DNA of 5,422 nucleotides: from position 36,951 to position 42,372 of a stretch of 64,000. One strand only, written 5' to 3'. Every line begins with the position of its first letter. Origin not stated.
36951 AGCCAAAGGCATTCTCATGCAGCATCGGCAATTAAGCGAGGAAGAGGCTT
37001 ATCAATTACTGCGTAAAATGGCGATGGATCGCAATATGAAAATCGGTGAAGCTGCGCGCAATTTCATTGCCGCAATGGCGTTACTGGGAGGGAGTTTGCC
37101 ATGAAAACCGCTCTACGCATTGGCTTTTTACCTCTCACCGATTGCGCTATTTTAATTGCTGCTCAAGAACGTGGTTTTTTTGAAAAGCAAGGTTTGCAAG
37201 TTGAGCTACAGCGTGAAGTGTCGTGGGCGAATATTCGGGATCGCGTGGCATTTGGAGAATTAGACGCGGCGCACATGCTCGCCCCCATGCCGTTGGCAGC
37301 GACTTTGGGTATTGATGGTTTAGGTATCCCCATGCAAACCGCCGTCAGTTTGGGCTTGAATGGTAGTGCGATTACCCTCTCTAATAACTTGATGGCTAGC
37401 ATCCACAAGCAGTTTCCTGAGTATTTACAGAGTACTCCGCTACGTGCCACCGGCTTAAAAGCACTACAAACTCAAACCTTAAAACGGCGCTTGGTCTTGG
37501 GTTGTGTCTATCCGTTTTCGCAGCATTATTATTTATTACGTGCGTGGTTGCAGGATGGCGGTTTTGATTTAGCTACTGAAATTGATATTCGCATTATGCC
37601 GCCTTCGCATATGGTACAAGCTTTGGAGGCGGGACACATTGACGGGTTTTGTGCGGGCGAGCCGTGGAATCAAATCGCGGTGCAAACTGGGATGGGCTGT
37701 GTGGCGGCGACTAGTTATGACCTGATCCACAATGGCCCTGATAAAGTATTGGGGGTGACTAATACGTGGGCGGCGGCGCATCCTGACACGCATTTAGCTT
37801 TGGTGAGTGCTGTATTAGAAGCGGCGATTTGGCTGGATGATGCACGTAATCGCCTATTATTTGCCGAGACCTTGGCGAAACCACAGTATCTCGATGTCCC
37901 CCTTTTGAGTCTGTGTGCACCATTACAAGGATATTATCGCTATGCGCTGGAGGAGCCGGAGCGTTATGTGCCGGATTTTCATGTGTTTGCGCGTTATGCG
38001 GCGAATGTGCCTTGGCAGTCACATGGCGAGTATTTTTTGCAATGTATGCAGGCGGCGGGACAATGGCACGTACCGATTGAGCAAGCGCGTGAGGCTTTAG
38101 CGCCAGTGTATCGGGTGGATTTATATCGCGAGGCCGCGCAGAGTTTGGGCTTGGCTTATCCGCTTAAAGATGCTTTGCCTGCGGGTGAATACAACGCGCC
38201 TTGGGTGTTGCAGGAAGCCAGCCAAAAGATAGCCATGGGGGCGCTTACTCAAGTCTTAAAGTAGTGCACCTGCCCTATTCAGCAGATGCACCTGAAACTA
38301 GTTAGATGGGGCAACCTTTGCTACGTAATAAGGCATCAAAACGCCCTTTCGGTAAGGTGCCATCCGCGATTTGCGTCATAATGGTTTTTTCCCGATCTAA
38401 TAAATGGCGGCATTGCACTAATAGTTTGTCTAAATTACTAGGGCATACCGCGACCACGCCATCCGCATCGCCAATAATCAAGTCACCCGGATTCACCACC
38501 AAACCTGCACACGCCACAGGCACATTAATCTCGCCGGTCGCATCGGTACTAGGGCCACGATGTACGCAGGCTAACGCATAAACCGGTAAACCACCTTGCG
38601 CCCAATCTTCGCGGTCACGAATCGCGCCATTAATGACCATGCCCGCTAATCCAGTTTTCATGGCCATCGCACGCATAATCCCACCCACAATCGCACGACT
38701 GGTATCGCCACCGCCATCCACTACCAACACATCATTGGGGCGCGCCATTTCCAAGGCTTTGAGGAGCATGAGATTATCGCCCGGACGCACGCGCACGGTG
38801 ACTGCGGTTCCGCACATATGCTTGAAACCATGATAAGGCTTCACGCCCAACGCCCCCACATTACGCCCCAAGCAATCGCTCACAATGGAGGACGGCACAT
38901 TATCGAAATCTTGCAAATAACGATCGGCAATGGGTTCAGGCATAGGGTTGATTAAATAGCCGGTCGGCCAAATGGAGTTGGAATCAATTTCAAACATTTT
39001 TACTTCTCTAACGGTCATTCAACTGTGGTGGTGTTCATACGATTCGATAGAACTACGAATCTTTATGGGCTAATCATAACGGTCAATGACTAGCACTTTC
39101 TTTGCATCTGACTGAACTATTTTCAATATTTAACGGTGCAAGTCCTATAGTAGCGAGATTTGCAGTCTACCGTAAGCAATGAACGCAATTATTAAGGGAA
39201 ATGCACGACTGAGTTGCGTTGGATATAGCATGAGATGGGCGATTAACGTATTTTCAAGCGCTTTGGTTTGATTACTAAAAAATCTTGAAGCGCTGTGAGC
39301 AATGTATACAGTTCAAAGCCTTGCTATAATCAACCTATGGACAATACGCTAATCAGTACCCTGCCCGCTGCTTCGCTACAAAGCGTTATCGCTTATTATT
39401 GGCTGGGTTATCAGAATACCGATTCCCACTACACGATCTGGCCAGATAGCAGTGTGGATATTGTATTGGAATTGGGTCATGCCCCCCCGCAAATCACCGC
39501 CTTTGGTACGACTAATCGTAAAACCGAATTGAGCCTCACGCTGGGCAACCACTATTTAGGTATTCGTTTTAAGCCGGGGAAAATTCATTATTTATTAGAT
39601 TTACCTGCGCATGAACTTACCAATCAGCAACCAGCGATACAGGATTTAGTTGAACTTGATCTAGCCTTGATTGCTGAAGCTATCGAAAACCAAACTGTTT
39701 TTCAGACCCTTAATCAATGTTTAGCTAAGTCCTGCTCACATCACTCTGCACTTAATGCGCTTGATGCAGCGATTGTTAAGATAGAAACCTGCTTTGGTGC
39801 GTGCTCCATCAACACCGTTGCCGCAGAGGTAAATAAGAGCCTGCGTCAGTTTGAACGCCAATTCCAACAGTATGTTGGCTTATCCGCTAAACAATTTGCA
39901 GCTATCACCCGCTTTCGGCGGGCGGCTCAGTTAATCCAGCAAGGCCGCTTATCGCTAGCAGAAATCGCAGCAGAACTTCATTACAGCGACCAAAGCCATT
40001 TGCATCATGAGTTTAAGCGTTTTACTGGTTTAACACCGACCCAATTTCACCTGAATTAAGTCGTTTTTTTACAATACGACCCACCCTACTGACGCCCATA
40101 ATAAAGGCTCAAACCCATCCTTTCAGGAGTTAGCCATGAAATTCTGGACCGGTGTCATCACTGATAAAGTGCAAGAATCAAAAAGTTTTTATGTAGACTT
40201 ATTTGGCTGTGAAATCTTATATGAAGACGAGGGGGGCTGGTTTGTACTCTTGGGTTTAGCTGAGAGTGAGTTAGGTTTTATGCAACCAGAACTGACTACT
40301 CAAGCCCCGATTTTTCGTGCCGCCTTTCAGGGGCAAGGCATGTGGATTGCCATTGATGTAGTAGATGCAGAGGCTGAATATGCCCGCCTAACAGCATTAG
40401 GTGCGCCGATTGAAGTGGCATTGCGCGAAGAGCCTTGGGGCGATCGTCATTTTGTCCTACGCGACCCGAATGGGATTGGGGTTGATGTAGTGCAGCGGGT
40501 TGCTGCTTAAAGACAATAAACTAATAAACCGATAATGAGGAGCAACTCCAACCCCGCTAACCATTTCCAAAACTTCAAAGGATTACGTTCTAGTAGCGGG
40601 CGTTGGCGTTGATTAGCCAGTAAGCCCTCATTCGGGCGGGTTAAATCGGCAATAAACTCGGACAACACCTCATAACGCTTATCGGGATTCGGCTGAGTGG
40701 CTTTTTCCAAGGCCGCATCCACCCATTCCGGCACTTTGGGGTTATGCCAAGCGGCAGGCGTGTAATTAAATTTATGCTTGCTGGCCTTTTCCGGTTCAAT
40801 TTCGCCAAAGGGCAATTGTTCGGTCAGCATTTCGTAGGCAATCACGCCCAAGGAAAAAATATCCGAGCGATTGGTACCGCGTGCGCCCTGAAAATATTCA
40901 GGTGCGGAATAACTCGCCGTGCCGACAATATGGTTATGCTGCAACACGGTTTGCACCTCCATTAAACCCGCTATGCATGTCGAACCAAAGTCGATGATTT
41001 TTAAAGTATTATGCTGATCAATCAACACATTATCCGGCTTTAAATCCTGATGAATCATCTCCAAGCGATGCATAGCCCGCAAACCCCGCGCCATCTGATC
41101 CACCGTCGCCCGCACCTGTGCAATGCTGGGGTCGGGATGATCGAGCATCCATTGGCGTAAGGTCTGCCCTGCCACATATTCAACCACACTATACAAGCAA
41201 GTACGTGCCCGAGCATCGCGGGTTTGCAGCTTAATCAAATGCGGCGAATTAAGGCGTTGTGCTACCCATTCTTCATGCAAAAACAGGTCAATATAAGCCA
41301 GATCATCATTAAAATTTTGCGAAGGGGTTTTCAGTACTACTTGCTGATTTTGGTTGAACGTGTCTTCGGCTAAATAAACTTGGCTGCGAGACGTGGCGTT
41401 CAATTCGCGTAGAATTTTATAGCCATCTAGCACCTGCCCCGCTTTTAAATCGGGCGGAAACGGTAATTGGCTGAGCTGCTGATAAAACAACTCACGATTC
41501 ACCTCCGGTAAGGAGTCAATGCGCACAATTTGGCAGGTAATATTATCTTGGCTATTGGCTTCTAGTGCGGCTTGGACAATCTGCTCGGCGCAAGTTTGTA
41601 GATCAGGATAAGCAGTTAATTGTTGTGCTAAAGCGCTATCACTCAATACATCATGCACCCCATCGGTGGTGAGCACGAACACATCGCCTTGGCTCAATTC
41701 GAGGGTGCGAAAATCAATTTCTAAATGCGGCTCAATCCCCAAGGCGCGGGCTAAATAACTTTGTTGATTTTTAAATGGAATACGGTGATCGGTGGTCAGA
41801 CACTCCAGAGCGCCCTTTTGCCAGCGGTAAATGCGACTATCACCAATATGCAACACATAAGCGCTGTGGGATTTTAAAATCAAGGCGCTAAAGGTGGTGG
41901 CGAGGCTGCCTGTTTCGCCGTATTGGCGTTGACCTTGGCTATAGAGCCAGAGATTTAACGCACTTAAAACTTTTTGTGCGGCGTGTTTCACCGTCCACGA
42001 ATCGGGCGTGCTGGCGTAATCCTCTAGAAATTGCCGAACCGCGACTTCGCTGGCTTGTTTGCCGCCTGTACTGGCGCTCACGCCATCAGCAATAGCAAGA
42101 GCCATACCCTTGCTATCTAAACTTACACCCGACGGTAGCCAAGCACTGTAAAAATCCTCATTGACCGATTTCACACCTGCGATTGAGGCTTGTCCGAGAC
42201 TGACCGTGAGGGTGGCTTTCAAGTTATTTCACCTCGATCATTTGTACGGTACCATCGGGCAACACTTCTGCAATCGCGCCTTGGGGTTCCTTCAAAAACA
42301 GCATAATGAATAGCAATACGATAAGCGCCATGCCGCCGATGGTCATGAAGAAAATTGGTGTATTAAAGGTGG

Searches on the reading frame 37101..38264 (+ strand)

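Call 66: search_protein_families(library=pfam, proteins=[window:37101-38264:+], max_evalue=0.00001)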
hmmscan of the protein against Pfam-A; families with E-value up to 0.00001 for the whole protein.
window:37101-38264:+ (387 aa): 2 families
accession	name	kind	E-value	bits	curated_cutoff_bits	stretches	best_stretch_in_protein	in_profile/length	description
PF13379.11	NMT1_2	-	8.2e-75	252.3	24.7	1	2-258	5-251/252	NMT1-like family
PF09084.16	NMT1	-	9.5e-07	29.4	20.5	0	14-57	3-46/216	NMT1/THI5 like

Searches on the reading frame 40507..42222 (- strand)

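Call 27: search_protein_families(library=pfam, proteins=[window:40507-42222:-], max_evalue=0.001)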
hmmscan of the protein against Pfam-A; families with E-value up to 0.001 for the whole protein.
window:40507-42222:- (571 aa): 8 families
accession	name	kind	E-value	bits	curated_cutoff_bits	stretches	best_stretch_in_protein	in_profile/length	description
PF00069.31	Pkinase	-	2.4e-36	125.9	31.7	1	278-517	11-252/263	Protein kinase domain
PF07714.23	PK_Tyr_Ser-Thr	-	8e-25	88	23.1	1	270-518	3-250/258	Protein tyrosine and serine/threonine kinase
PF13672.11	PP2C_2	-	1.8e-19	70.6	24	1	18-221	9-205/209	Protein phosphatase 2C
PF07228.17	SpoIIE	-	2.5e-09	37.8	25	1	71-235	39-191/192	Stage II sporulation protein E (SpoIIE)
PF00481.26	PP2C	-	2.5e-08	34.4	20.3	0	177-228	201-255/255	Protein phosphatase 2C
PF01636.29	APH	-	1.2e-06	28.9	23.2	0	390-417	171-199/239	Phosphotransferase enzyme family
PF14531.12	Kinase-like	-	1.6e-05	24.8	25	1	371-514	149-287/289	Kinase-like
PF06293.20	Kdo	-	2.2e-05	24.5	21.3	1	353-412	103-166/207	Lipopolysaccharide kinase (Kdo/WaaP) family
